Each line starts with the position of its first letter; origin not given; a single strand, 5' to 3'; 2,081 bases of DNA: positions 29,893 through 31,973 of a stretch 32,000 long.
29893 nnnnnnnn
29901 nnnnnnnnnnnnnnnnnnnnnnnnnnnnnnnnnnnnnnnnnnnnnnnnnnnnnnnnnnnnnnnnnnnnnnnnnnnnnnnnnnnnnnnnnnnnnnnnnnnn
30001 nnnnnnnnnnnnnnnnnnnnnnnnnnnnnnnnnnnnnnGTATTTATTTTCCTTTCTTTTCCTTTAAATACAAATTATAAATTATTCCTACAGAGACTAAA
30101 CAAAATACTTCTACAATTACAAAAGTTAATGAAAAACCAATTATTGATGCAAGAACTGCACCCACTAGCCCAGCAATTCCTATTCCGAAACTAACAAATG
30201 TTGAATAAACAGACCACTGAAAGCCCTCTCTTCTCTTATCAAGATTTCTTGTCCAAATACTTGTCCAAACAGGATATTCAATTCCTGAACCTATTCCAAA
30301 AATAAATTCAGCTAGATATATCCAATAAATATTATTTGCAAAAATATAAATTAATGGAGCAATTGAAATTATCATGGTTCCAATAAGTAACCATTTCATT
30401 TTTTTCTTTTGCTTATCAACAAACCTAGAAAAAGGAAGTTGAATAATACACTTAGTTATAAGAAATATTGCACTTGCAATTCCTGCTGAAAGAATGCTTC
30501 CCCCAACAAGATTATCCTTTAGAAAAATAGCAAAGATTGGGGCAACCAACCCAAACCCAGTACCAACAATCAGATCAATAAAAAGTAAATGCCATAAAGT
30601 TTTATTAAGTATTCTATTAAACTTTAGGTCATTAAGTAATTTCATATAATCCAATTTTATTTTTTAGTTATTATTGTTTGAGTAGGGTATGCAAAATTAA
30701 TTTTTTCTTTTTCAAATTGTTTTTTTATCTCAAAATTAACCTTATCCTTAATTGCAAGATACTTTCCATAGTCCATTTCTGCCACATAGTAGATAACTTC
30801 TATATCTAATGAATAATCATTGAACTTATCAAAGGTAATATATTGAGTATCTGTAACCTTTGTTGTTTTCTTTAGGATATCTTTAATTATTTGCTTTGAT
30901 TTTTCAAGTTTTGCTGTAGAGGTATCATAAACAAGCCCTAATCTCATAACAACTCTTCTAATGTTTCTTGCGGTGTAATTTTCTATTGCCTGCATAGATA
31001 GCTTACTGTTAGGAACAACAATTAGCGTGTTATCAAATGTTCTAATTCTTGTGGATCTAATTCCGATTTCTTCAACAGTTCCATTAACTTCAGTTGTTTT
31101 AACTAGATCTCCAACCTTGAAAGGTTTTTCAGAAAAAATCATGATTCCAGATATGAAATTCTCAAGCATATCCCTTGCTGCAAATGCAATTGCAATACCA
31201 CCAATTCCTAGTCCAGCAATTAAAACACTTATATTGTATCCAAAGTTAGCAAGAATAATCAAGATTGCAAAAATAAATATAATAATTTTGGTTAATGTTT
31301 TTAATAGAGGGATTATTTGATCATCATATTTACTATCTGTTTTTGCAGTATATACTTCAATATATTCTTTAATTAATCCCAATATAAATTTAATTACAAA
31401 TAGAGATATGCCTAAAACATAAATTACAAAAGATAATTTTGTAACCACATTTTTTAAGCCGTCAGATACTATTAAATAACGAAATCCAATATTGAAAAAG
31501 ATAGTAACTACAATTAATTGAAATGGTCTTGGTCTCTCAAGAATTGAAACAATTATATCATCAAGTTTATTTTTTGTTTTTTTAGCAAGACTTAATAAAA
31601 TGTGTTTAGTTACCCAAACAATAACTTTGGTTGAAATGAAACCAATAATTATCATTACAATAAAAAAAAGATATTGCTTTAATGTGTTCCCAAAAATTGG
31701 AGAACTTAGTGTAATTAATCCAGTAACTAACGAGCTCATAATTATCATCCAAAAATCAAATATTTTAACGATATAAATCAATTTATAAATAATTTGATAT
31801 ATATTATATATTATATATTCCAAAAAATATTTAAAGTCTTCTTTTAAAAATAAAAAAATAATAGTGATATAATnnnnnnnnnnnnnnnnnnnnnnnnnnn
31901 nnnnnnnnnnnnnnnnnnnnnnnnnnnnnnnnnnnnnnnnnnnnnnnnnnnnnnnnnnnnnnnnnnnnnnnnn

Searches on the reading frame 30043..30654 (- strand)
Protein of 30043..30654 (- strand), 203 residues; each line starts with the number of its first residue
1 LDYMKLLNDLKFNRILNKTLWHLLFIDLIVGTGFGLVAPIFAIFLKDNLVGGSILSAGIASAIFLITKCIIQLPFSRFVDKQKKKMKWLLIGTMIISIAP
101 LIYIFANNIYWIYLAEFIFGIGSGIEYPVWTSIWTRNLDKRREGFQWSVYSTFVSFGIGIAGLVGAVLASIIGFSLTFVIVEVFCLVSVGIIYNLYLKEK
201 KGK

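Call 7: search_protein_families(library=pfam, proteins=[window:30043-30654:-], max_evalue=0.1)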
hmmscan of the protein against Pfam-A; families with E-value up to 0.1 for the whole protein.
window:30043-30654:- (203 aa): 3 families
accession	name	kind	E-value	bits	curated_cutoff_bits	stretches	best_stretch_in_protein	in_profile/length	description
PF07690.21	MFS_1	-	6.3e-22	78.4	33.4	1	24-194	2-170/347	Major Facilitator Superfamily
PF00083.30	Sugar_tr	-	0.012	14.9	22.3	1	57-178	48-170/452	Sugar (and other) transporter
PF12822.12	ECF_trnsprt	-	0.063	13.7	30.7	0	160-201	49-97/169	ECF transporter, substrate-specific component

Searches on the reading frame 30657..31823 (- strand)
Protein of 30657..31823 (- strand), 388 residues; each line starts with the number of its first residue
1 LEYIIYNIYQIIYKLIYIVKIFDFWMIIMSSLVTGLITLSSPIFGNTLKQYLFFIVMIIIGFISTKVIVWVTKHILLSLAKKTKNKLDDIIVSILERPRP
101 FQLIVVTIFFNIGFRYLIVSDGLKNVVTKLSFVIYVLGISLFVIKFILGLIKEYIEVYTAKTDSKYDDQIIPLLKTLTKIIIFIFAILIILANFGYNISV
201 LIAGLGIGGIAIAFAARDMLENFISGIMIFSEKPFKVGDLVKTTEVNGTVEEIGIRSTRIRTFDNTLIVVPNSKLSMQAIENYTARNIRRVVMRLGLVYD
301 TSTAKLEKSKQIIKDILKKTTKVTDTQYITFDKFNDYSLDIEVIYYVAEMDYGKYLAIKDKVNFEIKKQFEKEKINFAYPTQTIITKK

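Call 7: search_protein_families(library=pfam, proteins=[window:30657-31823:-], max_evalue=0.1)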
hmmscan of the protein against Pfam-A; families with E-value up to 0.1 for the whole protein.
window:30657-31823:- (388 aa): 3 families
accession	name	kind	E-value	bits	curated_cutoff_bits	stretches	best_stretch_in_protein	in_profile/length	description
PF00924.24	MS_channel_2nd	-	2.4e-26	92.1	20.2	1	218-284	1-67/68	Mechanosensitive ion channel, beta-domain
PF21082.3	MS_channel_3rd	-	1.9e-12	47.9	21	1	291-377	1-88/88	Mechanosensitive ion channel MscS, C-terminal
PF21088.3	MS_channel_1st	-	8.8e-09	35.6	23.1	1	176-216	1-41/42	Mechanosensitive ion channel, transmembrane helices 2/3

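Call 80: find_encoding_contigs(protein=window:30657-31781:-, flank=10000, max_places=2)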
Protein window:30657-31781:- (374 aa): 1 contig read that carries it; 1 place shown.
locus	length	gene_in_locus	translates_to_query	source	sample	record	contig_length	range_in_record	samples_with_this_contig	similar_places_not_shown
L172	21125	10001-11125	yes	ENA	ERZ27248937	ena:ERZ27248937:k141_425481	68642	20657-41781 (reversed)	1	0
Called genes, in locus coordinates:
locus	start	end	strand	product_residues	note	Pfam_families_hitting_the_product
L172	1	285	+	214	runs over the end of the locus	-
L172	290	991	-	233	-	PF06210:DUF1003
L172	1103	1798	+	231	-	-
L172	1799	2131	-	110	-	PF03013:Pyr_excise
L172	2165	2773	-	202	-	PF00583:Acetyltransf_1 (weak), PF13673:Acetyltransf_10 (weak)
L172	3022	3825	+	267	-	-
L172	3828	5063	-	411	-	PF12704:MacB_PCD, PF02687:FtsX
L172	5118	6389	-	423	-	PF07705:CARDB (faint)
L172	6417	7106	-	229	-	-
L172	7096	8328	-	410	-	PF12704:MacB_PCD, PF02687:FtsX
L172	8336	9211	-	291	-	-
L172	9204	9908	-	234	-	PF02463:SMC_N (weak), PF00005:ABC_tran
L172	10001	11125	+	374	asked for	PF21088:MS_channel_1st, PF00924:MS_channel_2nd, PF21082:MS_channel_3rd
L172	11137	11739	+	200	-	PF07690:MFS_1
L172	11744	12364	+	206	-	PF13489:Methyltransf_23, PF07021:MetW (weak), PF13847:Methyltransf_31, PF08241:Methyltransf_11, PF08242:Methyltransf_12, PF13649:Methyltransf_25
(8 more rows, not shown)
